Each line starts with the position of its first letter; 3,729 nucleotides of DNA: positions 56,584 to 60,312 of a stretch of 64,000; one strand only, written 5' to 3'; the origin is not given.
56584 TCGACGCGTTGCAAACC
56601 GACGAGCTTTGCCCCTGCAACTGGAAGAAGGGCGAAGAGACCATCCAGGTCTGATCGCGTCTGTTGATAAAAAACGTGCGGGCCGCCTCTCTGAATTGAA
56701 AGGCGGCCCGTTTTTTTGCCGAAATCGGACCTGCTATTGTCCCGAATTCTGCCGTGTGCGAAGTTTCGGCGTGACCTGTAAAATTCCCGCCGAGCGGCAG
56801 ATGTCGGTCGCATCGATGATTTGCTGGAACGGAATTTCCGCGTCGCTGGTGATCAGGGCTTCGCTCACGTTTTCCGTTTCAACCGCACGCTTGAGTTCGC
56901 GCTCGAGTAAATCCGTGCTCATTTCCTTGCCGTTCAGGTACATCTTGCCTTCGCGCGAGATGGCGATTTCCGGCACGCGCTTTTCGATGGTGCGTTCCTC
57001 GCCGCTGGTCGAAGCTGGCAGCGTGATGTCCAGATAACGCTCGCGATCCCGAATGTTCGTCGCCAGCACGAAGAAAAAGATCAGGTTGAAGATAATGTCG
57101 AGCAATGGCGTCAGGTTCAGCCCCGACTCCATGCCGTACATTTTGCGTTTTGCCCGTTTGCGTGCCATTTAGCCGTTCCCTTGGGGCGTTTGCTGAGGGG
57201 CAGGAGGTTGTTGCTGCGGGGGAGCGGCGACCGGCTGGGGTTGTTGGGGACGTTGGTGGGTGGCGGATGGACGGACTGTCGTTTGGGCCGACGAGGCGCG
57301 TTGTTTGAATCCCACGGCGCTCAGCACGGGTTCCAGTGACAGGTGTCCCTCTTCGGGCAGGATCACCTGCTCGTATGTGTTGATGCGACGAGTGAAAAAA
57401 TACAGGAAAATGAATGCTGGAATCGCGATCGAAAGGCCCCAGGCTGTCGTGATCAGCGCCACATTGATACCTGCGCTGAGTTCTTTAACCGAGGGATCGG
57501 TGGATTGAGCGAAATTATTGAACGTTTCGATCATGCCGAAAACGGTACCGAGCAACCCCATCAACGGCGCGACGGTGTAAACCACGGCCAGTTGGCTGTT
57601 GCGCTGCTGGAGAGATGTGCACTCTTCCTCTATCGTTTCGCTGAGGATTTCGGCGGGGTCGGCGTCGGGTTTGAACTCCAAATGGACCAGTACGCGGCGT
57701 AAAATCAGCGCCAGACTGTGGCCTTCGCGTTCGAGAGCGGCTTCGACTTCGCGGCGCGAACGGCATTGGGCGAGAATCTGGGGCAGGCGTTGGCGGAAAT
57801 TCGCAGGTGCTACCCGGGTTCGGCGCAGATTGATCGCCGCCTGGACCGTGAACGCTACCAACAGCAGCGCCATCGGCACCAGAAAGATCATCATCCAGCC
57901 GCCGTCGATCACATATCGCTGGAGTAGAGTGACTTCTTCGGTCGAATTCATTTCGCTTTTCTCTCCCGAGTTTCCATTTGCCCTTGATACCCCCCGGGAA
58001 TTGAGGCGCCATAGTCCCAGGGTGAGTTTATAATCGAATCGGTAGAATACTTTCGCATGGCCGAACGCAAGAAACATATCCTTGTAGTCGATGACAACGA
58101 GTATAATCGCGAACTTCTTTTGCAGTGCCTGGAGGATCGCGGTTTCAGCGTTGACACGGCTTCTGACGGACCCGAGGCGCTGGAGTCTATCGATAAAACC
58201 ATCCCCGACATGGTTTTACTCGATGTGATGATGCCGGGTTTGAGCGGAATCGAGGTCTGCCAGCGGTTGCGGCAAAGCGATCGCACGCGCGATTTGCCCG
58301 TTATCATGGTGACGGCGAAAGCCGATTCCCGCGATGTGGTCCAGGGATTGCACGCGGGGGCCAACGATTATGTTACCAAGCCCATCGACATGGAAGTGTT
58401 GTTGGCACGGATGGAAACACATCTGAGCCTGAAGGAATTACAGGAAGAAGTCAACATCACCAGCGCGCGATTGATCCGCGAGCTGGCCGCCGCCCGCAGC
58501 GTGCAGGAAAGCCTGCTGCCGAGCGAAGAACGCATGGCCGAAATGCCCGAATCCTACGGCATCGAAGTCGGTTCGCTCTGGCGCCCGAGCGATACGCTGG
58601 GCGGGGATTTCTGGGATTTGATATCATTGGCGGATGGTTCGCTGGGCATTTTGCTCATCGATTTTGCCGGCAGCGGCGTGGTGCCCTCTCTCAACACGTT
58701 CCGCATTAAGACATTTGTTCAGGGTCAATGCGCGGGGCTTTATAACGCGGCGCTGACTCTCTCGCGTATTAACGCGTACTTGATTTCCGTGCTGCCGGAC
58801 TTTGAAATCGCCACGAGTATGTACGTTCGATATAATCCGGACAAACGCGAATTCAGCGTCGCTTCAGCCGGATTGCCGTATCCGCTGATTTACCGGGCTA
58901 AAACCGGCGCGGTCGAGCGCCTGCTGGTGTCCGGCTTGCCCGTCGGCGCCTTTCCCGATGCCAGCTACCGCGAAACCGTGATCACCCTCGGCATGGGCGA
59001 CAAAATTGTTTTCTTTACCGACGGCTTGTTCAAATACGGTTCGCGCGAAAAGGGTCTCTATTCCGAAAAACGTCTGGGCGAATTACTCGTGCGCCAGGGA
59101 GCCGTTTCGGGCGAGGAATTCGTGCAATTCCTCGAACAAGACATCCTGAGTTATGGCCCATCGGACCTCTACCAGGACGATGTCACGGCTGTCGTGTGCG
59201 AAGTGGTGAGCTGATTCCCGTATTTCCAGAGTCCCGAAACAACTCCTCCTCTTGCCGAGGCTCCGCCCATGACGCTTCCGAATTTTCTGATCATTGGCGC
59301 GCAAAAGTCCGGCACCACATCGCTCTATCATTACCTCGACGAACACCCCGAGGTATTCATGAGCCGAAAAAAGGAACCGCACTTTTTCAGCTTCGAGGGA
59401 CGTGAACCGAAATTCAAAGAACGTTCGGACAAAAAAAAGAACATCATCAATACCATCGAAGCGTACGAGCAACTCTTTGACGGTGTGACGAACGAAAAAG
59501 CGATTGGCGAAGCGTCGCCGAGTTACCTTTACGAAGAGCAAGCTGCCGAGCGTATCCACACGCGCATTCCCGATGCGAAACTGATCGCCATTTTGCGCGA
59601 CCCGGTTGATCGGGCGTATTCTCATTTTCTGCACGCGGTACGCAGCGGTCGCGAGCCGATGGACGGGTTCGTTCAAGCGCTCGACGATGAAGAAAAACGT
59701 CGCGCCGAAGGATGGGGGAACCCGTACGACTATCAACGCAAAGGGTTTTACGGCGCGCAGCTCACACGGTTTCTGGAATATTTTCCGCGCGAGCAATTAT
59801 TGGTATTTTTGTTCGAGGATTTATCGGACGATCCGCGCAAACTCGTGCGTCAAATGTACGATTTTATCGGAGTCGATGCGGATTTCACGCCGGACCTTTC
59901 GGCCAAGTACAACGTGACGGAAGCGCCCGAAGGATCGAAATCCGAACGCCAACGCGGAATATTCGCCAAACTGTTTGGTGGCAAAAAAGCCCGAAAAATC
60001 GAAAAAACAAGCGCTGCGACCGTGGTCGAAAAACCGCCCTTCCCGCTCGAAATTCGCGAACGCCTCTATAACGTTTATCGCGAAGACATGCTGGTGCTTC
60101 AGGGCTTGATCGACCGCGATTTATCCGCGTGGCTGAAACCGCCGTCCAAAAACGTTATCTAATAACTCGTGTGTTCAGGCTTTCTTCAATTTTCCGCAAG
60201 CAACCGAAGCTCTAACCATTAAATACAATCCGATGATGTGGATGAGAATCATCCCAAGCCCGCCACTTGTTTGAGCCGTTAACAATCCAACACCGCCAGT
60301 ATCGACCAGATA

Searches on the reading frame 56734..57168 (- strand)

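Call 82: search_protein_families(library=pfam, proteins=[window:56734-57168:-], max_evalue=0.001)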
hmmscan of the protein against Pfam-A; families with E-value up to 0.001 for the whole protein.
window:56734-57168:- (144 aa): 1 family
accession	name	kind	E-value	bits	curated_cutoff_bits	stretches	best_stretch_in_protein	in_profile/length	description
PF02472.21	ExbD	-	1.7e-22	80.3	25.4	1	14-132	5-121/128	Biopolymer transport protein ExbD/TolR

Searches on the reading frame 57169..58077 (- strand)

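Call 54: search_protein_families(library=pfam, proteins=[window:57169-58077:-], max_evalue=0.001)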
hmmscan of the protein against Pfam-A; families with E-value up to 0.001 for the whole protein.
window:57169-58077:- (302 aa): 1 family
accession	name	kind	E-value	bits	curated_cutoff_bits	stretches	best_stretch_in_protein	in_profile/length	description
PF01618.21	MotA_ExbB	-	3.8e-27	95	22.9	1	140-236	26-122/127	MotA/TolQ/ExbB proton channel family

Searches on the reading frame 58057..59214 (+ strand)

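Call 11: search_protein_families(library=pfam, proteins=[window:58057-59214:+], max_evalue=0.001)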
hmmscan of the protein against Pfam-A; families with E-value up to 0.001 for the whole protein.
window:58057-59214:+ (385 aa): 2 families
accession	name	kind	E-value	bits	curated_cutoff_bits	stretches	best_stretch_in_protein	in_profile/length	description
PF00072.30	Response_reg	-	6.7e-34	116.8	30.2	1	8-119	1-110/111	Response regulator receiver domain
PF07228.17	SpoIIE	-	2.5e-31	109.5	25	1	193-383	2-191/192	Stage II sporulation protein E (SpoIIE)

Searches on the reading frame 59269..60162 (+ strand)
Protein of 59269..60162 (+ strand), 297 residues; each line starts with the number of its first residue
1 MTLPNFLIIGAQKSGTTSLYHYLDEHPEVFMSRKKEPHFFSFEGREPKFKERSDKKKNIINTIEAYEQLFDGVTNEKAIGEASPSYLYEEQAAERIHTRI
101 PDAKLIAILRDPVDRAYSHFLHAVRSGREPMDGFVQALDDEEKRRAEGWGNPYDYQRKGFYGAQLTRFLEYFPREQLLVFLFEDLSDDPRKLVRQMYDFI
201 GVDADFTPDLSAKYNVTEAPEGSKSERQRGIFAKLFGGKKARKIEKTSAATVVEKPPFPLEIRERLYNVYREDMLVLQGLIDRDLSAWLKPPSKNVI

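Call 54: search_protein_families(library=pfam, proteins=[window:59269-60162:+], max_evalue=0.001)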
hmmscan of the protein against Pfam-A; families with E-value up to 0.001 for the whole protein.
window:59269-60162:+ (297 aa): 3 families
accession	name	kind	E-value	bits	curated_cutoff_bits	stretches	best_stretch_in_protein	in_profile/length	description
PF13469.12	Sulfotransfer_3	-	5e-20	73.1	27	1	4-203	1-213/216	Sulfotransferase family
PF00685.33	Sulfotransfer_1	-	4.4e-17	62.7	22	1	4-274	2-251/255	Sulfotransferase domain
PF03567.20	Sulfotransfer_2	-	4.2e-05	24.2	22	1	92-276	71-248/252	Sulfotransferase family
